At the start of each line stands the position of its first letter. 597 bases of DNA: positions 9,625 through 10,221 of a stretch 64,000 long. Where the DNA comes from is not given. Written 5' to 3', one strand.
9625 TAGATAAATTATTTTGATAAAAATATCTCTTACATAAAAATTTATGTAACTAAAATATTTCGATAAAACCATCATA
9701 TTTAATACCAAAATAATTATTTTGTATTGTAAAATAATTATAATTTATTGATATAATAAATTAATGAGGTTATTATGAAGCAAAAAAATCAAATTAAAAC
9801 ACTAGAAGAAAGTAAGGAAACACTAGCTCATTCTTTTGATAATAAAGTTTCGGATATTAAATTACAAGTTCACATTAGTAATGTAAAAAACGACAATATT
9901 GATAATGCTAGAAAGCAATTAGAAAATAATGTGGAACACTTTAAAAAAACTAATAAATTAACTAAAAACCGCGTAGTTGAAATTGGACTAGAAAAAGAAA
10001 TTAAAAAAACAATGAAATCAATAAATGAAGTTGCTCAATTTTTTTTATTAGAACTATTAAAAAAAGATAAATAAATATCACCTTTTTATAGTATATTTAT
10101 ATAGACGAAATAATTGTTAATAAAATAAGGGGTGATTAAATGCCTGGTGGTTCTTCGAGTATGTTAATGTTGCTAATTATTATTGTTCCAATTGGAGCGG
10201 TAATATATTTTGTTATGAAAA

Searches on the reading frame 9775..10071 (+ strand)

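Call 71: search_protein_families(library=ncbifam, max_evalue=0.1, proteins=[window:9775-10071:+])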
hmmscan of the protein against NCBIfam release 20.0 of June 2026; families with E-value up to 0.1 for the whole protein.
seq(99 aa): 3 families
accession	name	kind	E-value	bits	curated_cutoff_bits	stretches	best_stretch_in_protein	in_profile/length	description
NF041496.1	MobQ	equivalog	0.0094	15.7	200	1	9-89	30-108/197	MobQ family relaxase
TIGR00921.1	2A067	subfamily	0.019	13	351.9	1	14-92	513-595/733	hydrophobe/amphiphile efflux-3 (HAE3) family transporter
NF035939.1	TIM_EboE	equivalog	0.031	13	250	1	35-95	134-193/379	metabolite traffic protein EboE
